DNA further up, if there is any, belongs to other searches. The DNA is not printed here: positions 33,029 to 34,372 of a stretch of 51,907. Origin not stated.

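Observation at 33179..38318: Synthase-dependent exopolysaccharide module headed by a class III cyclase-homology membrane protein instead of any c-di-GMP component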

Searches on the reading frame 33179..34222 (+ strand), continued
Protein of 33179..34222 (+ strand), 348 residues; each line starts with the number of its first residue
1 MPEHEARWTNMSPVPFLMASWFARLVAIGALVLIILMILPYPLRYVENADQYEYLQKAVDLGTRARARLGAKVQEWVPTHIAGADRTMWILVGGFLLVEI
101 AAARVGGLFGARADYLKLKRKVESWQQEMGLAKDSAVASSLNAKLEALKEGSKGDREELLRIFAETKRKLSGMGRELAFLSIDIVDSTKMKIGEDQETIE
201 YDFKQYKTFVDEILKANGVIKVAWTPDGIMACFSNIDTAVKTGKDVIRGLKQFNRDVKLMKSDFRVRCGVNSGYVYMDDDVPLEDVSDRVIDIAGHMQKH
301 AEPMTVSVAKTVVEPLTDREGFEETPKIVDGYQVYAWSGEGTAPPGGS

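Call 20: search_protein_families(library=pfam, proteins=[L025:219-1172:+, L055:11261-12448:+, L076:14386-15885:+, L056:7916-9379:-, L054:8189-9607:-, L048:5710-6840:+, L054:11609-12487:+, L075:11415-12074:+, L048:14955-16892:+, L073:6146-6553:-], max_evalue=0.01)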
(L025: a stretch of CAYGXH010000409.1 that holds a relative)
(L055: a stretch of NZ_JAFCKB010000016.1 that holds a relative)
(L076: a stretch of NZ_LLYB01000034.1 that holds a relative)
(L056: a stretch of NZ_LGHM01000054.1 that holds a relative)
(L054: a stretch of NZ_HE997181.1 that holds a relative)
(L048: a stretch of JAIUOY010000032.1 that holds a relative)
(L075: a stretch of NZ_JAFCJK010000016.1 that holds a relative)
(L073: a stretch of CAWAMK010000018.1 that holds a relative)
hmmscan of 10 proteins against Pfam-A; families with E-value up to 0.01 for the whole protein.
L025:219-1172:+ (317 aa): 2 families
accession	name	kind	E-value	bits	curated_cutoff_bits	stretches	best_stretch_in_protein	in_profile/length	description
PF00850.24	Hist_deacetyl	-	8.1e-100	334.4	27.9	1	25-315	1-298/298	Histone deacetylase domain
PF19131.5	DUF5814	-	0.0012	18.9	25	0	33-78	75-120/148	Family of unknown function (DUF5814)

L055:11261-12448:+ (395 aa): 3 families
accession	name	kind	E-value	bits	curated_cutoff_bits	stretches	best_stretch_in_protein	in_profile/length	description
PF02350.25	Epimerase_2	-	2e-99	333.2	30.6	1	37-373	2-346/347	UDP-N-acetylglucosamine 2-epimerase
PF13579.12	Glyco_trans_4_4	-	1.1e-05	26.3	29.7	1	34-186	10-157/158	Glycosyl transferase 4-like domain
PF13439.12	Glyco_transf_4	-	0.0038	17.7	28.5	1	83-187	54-165/170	Glycosyltransferase Family 4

L076:14386-15885:+ (499 aa): 2 families
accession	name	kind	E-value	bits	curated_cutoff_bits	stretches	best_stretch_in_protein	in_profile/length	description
PF13641.12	Glyco_tranf_2_3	-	1.4e-34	120.6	27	1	69-330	2-228/230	Glycosyltransferase like family 2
PF13632.12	Glyco_trans_2_3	-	1.9e-28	100.1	27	1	164-379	2-194/198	Glycosyl transferase family group 2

L056:7916-9379:- (487 aa): 2 families
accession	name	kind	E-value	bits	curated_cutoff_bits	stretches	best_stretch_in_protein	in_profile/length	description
PF02397.22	Bac_transf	-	1.3e-67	227.3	27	1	297-480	1-177/179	Bacterial sugar transferase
PF13727.12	CoA_binding_3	-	2.4e-16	60.7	25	1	86-261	4-175/175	CoA-binding domain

L054:8189-9607:- (472 aa): 2 families
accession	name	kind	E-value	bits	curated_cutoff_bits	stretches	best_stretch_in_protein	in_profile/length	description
PF13632.12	Glyco_trans_2_3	-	1.1e-20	74.8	27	1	184-391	4-196/198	Glycosyl transferase family group 2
PF13641.12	Glyco_tranf_2_3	-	6.4e-06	26.8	27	1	70-320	15-230/230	Glycosyltransferase like family 2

L048:5710-6840:+ (376 aa): 1 family
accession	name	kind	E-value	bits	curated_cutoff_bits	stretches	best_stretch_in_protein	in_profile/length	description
PF00331.26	Glyco_hydro_10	-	3.2e-72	243.8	22.1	1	35-371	1-311/311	Glycosyl hydrolase family 10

L054:11609-12487:+ (292 aa): 0 families

L075:11415-12074:+ (219 aa): 1 family
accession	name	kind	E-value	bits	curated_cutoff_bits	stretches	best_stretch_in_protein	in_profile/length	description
PF07589.16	PEP-CTERM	-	1.1e-06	28.9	20.7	1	186-211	1-23/24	PEP-CTERM motif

L048:14955-16892:+ (645 aa): 0 families

L073:6146-6553:- (135 aa): 1 family
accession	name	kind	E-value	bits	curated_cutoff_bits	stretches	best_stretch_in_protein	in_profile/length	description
PF00816.26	Histone_HNS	-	3.8e-19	68.6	25.6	1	83-120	1-38/38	H-NS histone C-terminal domain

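Call 24: search_protein_families(library=ncbifam, proteins=[L076:14386-15885:+, L054:8189-9607:-, L055:11261-12448:+, L025:219-1172:+], max_evalue=0.001)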
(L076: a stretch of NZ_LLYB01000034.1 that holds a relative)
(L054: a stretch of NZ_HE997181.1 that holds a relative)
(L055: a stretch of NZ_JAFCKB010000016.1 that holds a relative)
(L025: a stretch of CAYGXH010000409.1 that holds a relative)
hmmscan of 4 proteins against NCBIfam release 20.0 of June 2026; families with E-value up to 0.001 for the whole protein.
L076:14386-15885:+ (499 aa): 6 families
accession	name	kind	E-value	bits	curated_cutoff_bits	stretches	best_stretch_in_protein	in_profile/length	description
NF012033.0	PRK15489.1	equivalog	8.4e-166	553.1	537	1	6-479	8-482/703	glycosyl transferase family protein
NF011305.0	PRK14716.1-3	equivalog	1.6e-160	535.5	409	1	14-484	4-464/486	glycosyl transferase family protein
NF008411.1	PRK11234.1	equivalog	4.8e-140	468.2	1170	1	9-479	3-474/723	cyclic di-3',5'-guanylate-activated glycosyltransferase NfrB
NF011304.0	PRK14716.1-2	equivalog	5.9e-95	319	604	1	26-481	19-466/502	glycosyl transferase family protein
NF011307.0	PRK14716.1-5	equivalog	3e-94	316.5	431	1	8-478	9-450/464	glycosyl transferase family protein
NF011306.0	PRK14716.1-4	equivalog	9.8e-68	228.9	504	1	14-483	4-439/442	glycosyl transferase family protein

L054:8189-9607:- (472 aa): 1 family
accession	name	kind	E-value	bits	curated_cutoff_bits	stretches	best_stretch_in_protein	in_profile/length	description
TIGR03030.1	CelA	equivalog_domain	7.8e-06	24.2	699.1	0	254-340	309-398/714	UDP-forming cellulose synthase catalytic subunit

L055:11261-12448:+ (395 aa): 2 families
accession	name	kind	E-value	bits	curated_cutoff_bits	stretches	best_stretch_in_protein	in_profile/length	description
TIGR00236.1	wecB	equivalog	8e-116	387.2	210.15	1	20-376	5-365/366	non-hydrolyzing UDP-N-acetylglucosamine 2-epimerase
TIGR03568.1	NeuC_NnaA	equivalog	6e-21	74.7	235.9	1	18-373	3-365/365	UDP-N-acetylglucosamine 2-epimerase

L025:219-1172:+ (317 aa): 0 families
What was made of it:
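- On Nfr (NGR) system: The Bradyrhizobium partners of the CHD family do meet it, at 553 bits against a cut-off of 537 (call 24).
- Closest known: NfrBA-YbcH / NGR glycan system with DgcJ. Same: In Bradyrhizobium the same CHD family sits next to WecB and an NfrB homologue (calls 20, 24).
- The NfrB-like partners have specifically lost the MshEN domain where the CHD gene is present (calls 20, 24).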

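Call 30: find_encoding_contigs(protein=P0066, flank=10000, max_places=2)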
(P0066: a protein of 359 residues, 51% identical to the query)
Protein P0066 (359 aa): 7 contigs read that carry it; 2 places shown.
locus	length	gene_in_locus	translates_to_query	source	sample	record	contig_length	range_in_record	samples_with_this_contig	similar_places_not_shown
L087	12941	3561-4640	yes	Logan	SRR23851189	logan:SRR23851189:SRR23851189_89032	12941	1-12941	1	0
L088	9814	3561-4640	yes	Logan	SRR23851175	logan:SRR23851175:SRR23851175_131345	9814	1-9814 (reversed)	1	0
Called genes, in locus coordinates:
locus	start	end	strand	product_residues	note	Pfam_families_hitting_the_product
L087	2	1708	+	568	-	?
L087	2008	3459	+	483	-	-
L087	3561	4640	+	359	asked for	-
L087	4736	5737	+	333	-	PF01073:3Beta_HSD, PF01370:Epimerase, PF02719:Polysacc_synt_2 (weak), PF04321:RmlD_sub_bind, PF16363:GDP_Man_Dehyd, PF07993:NAD_binding_4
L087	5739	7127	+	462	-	PF00535:Glycos_transf_2, PF13641:Glyco_tranf_2_3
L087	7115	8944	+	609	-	PF13428:TPR_14 (faint), PF07719:TPR_2 (faint), PF13371:TPR_9 (faint), PF13432:TPR_16 (weak), PF23914:TPR_CcmH_CycH (faint), PF14559:TPR_19 (weak)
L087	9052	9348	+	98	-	PF12840:HTH_20, PF01022:HTH_5, PF12802:MarR_2 (weak)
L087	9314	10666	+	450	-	PF02321:OEP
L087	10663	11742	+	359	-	PF25919:BSH_CusB (faint), PF26077:BSH_Fcp1 (faint), PF25917:BSH_RND (weak), PF25973:BSH_CzcB, PF25954:Beta-barrel_RND_2 (weak), PF25975:CzcB_C (weak), PF25989:YknX_C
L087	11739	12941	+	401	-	?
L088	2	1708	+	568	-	?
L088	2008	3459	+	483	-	-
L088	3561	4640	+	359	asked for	-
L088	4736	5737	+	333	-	PF01073:3Beta_HSD, PF01370:Epimerase, PF02719:Polysacc_synt_2 (weak), PF04321:RmlD_sub_bind, PF16363:GDP_Man_Dehyd, PF07993:NAD_binding_4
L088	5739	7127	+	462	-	PF00535:Glycos_transf_2, PF13641:Glyco_tranf_2_3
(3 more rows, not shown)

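Call 31: find_encoding_contigs(protein=P0067, flank=10000, max_places=1)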
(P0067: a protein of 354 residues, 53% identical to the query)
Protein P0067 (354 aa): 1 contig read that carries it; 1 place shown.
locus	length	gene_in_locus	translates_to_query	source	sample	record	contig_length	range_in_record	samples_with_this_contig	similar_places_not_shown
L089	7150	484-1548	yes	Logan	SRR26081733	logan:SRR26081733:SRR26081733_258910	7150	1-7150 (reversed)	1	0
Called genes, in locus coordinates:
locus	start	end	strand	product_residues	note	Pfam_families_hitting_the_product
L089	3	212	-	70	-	?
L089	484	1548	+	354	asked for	-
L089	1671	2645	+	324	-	PF01073:3Beta_HSD, PF01370:Epimerase, PF02719:Polysacc_synt_2 (faint), PF04321:RmlD_sub_bind, PF16363:GDP_Man_Dehyd, PF07993:NAD_binding_4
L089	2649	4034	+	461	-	PF00535:Glycos_transf_2, PF13641:Glyco_tranf_2_3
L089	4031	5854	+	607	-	PF07719:TPR_2 (faint), PF13428:TPR_14 (faint), PF13432:TPR_16 (weak), PF14559:TPR_19 (weak)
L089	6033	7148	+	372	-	?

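Call 40: predict_structure(alignment_id=A2)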
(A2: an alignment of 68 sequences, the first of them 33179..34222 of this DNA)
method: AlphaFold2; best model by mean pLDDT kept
length: 348 residues; sequences in the alignment: 68
mean_pLDDT: 77.6   pTM: 0.55
mean pLDDT of the five models: 77.6, 76.7, 74.7, 72.5, 71.4
residues with pLDDT >= 90: 108; 70-90: 143; 50-70: 81; < 50: 16
segments of 3 or more residues with pLDDT < 50: 1-9, 342-348
pLDDT, mean of each block of 10 residues (from residue 1): 42 68 78 80 70 75 75 75 74 80 71 68 64 55 60 60 67 81 92 92 95 95 89 93 95 92 94 83 79 91 92 70 87 87 42
secondary structure, 60 per line:
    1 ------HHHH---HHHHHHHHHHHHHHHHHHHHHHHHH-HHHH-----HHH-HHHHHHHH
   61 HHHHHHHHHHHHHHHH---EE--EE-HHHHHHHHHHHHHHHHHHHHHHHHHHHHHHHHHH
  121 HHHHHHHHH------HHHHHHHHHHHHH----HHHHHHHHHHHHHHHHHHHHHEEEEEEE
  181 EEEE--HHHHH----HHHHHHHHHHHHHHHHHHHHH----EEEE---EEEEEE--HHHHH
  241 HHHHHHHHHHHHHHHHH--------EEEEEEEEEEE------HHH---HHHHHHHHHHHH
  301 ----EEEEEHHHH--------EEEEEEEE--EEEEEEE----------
elements in order: H7-10 H14-38 H40-43 H53-76 H87-129 H136-148 H153-173 E174-184 H187-191 H196-216 E221-224 E228-233 H236-257 E266-276 H289-300 E305-309 H310-313 E322-329 E332-338

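Call 44: fold_search(model_id=the predicted structure, library=pdb)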
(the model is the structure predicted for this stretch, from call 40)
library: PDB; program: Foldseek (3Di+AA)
matches with E <= 10: 551; with E <= 0.001: 178
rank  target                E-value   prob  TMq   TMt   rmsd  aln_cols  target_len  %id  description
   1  5d0e_A                1.6e-09  1.00  0.39  0.79   3.0       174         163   21  Crystal Structure of an adenylyl cyclase Ma1120-Cat in complex with GTP and calcium from Mycobacterium avium (released 2016-08-10)
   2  1wc1_C                2.8e-09  1.00  0.41  0.73   3.6       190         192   17  Soluble adenylyl cyclase CyaC from S. platensis in complex with Rp- ATPalphaS (released 2004-12-20)
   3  1wc1_A                2.8e-09  1.00  0.41  0.70   3.8       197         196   16  Soluble adenylyl cyclase CyaC from S. platensis in complex with Rp- ATPalphaS (released 2004-12-20)
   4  1wc0_A                3.2e-09  1.00  0.39  0.67   4.8       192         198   18  Soluble adenylyl cyclase CyaC from S. platensis in complex with alpha, beta-methylene-ATP (released 2004-12-20)
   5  5d0h_A                4.0e-09  1.00  0.39  0.81   2.8       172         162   21  Crystal Structure of triple mutant (KDA to EGY) of an adenylyl cyclase Ma1120 from Mycobacterium avium in complex with (released 2016-08-10)
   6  1wc1_B                4.3e-09  1.00  0.41  0.72   3.4       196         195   16  Soluble adenylyl cyclase CyaC from S. platensis in complex with Rp- ATPalphaS (released 2004-12-20)
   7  5d0h_B                5.0e-09  1.00  0.39  0.81   2.8       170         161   19  Crystal Structure of triple mutant (KDA to EGY) of an adenylyl cyclase Ma1120 from Mycobacterium avium in complex with (released 2016-08-10)
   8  2bw7_B                5.9e-09  1.00  0.42  0.73   3.4       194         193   16  A novel mechanism for adenylyl cyclase inhibition from the crystal structure of its complex with catechol estrogen (released 2005-07-20)
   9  1wc0_B                7.0e-09  1.00  0.41  0.69   4.1       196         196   17  Soluble adenylyl cyclase CyaC from S. platensis in complex with alpha, beta-methylene-ATP (released 2004-12-20)
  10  4wp8_A                8.2e-09  1.00  0.39  0.81   2.8       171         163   21  Crystal structure of Adenylyl cyclase Ma1120 from Mycobacterium Avium in complex with 2'5'-DD-3'-ATP and Manganese ion (released 2015-09-02)
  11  4wp8_B                8.2e-09  1.00  0.39  0.78   3.2       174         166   21  Crystal structure of Adenylyl cyclase Ma1120 from Mycobacterium Avium in complex with 2'5'-DD-3'-ATP and Manganese ion (released 2015-09-02)
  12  5oyh_D                8.7e-09  1.00  0.41  0.74   3.6       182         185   18  crystal structure of the catalytic core of a rhodopsin-guanylyl cyclase with converted specificity in complex with ATP (released 2018-06-06)
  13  5d0g_A                8.7e-09  1.00  0.39  0.80   3.1       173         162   20  Crystal structure of triple mutant (KDA to EGY) of adenylyl cyclase Ma1120 from Mycobacterium avium in complex with GT (released 2016-08-10)
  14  5d0e_B                1.0e-08  1.00  0.39  0.79   2.9       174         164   21  Crystal Structure of an adenylyl cyclase Ma1120-Cat in complex with GTP and calcium from Mycobacterium avium (released 2016-08-10)
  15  4wp3_F                1.0e-08  1.00  0.38  0.68   8.8       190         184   20  Crystal Structure of Adenylyl cyclase from Mycobacterium avium Ma1120 wild type (released 2015-09-02)
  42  3mr7_C                4.9e-08  1.00  0.39  0.75   4.4       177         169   19  Crystal Structure of Adenylate/Guanylate Cyclase/Hydrolase from Silicibacter pomeroyi (released 2010-06-23)
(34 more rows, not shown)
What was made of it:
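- On Class III nucleotide cyclase (catalytically competent): The top 50 Foldseek hits are all class III cyclases, with target-normalised TM-scores up to 0.82 (call 44).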

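Call 47: search_protein_families(library=pfam, proteins=[L014:9369-9893:+, L014:11082-11810:+, L034:9298-9828:+, L034:6137-9058:-, L066:6049-8901:+, L074:6516-9071:+, L074:10431-12035:+, L079:10912-12123:+, L068:2368-4416:+, L069:341-862:+], max_evalue=0.001)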
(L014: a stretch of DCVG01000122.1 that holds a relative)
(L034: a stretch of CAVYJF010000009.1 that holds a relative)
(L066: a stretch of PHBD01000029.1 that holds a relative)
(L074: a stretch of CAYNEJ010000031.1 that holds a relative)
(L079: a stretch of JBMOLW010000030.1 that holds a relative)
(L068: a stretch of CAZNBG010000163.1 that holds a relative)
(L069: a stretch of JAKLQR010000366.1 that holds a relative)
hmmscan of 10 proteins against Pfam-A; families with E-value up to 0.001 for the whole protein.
L014:9369-9893:+ (174 aa): 6 families
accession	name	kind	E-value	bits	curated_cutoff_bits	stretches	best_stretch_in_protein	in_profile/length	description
PF13637.12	Ank_4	-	1.8e-27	95.2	22.7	3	118-166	1-49/50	Ankyrin repeats (many copies)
PF12796.13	Ank_2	-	5.9e-26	91.3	27.3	2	96-172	12-85/90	Ankyrin repeats (3 copies)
PF00023.36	Ank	-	3.5e-23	80.8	21.1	2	80-112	1-33/33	Ankyrin repeat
PF13857.12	Ank_5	-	7.3e-23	80.8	27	2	100-154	1-56/56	Ankyrin repeats (many copies)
PF13606.12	Ank_3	-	8.9e-17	59.7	22.3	2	80-109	1-30/30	Ankyrin repeat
PF23745.1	ANK_LRRK2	-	9e-05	22.8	27.5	0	122-171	39-88/130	LRRK2 ANK repeat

L014:11082-11810:+ (242 aa): 2 families
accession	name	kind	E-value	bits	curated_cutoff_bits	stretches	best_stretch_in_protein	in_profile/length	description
PF00994.29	MoCF_biosynth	-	4.3e-26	91.8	26.6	1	6-154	1-134/144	Probable molybdopterin binding domain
PF24102.1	FLAD1_M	-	1.4e-21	76.5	27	1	166-240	2-77/78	FAD synthase, middle domain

L034:9298-9828:+ (176 aa): 0 families

L034:6137-9058:- (973 aa): 4 families
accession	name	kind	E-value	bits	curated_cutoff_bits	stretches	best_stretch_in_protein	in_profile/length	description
PF02347.22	GDC-P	-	2.6e-192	639.9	26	2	30-455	1-429/429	Glycine cleavage system P-protein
PF21478.3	GcvP2_C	-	1.4e-59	199.7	27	1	793-914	1-122/122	Glycine dehydrogenase, C-terminal domain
PF00266.25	Aminotran_5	-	2.2e-05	24.1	21.5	1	612-728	93-207/371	Aminotransferase class-V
PF01212.27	Beta_elim_lyase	-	7.5e-05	22.6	27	1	560-729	32-207/288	Beta-eliminating lyase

L066:6049-8901:+ (950 aa): 2 families
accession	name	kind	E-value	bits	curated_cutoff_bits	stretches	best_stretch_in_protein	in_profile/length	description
PF05860.19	TPS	-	1.3e-31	110.8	33.5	1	59-275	5-226/252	TPS secretion domain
PF07581.17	Glug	-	2.6e-09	37.3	20.5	1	698-723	1-28/28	The GLUG motif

L074:6516-9071:+ (851 aa): 7 families
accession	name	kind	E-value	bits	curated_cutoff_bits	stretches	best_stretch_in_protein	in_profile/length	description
PF00989.32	PAS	-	5.9e-30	104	22.6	3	168-260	2-95/113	PAS fold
PF13426.13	PAS_9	-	1.1e-26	93.6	27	3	180-278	4-103/103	PAS domain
PF08447.18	PAS_3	-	1.4e-26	93.1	25.6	2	190-260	3-74/89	PAS fold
PF13188.13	PAS_8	-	5.7e-23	80.4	21.8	2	168-220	2-55/65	PAS domain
PF08448.16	PAS_4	-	2.7e-18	66.6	23.1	1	301-421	5-110/110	PAS fold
PF00512.31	HisKA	-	2.5e-11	43.9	26.9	1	435-497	2-63/66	His Kinase A (phospho-acceptor) domain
PF24820.1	Diguanyl_cycl_sensor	-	2.7e-05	24.5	28.1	0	297-340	2-45/109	Diguanylate cyclase-like sensor domain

L074:10431-12035:+ (534 aa): 8 families
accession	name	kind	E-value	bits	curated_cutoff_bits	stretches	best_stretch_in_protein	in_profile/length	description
PF00890.30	FAD_binding_2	-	3.3e-68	231.2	20.4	1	75-515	1-412/414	FAD binding domain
PF12831.13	FAD_oxidored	-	8.2e-11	42.3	27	1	75-119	1-45/416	FAD dependent oxidoreductase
PF03486.20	HI0933_like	-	4.2e-10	39.9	50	1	75-119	2-46/244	HI0933-like protein Rossmann domain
PF01266.30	DAO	-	5.6e-09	36.4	27.9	1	75-278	1-213/353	FAD dependent oxidoreductase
PF07992.20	Pyr_redox_2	-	1.2e-07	31.9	26.1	1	75-114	2-37/291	Pyridine nucleotide-disulphide oxidoreductase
PF01946.23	Thi4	-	1.7e-06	27.9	26.2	1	61-117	3-62/235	Thi4 family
PF01262.27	AlaDh_PNT_C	-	0.00024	21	23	0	75-105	30-60/214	Alanine dehydrogenase/PNT, C-terminal domain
PF13450.12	NAD_binding_8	-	0.0008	20.1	21.9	1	78-112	1-35/68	NAD(P)-binding Rossmann-like domain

L079:10912-12123:+ (403 aa): 2 families
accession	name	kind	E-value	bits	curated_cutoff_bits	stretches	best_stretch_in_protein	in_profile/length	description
PF00557.29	Peptidase_M24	-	3.2e-31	109.2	23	1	149-387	3-208/208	Metallopeptidase family M24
PF01321.24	Creatinase_N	-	1.8e-14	54.8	22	1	27-139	13-127/128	Creatinase/Prolidase N-terminal domain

L068:2368-4416:+ (682 aa): 1 family
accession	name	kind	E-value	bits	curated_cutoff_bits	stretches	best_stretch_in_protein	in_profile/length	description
PF14341.11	PilX_N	-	9.3e-05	22.8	25.5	1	11-60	1-50/51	PilX N-terminal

L069:341-862:+ (173 aa): 0 families
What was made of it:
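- Tried and rejected: Neighbours of stand-alone clade A members (ankyrin, MoCF, glycine cleavage, TPS, PAS kinase, M24 peptidase): no common theme (call 47).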

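Call 61: search_protein_representatives(alignment_id=A2)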
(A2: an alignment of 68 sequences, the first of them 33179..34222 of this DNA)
Query: 68 sequences, 343 profile positions. Proteins with E-value up to 0.001 (for the whole library): 1153; up to 1e-10: 825; up to 1e-30: 199. The best 150 are listed.
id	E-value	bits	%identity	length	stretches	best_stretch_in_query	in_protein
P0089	1.4e-149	514.4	-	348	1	3-340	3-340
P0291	1.7e-129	448.4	-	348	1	13-340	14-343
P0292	1.6e-125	435.3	-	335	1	14-339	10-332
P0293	3.6e-124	430.9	-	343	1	8-339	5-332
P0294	1.7e-123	428.6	-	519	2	157-338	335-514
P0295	2.4e-117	408.4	-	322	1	12-339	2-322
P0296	6.0e-113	394.0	-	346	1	69-340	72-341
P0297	4.4e-112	391.1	-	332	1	7-340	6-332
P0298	4.9e-112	391.0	-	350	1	10-340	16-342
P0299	1.2e-110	386.4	-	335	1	9-340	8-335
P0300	4.8e-110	384.4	-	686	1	15-340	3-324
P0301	6.1e-110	384.1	-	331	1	9-339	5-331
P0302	5.7e-109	380.9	-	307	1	35-338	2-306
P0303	2.6e-108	378.7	-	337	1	13-339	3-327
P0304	3.9e-108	378.1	-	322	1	9-340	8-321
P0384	1.1e-65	238.6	-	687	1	147-339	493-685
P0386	9.3e-65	235.5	-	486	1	164-340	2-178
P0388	2.8e-64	233.9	-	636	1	148-339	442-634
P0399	7.5e-58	212.8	-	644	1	149-340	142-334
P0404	3.7e-56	207.2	-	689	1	27-340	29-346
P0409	5.5e-55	203.4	-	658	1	153-340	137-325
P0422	2.0e-51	191.7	-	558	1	152-340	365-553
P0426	2.8e-50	187.9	-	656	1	135-340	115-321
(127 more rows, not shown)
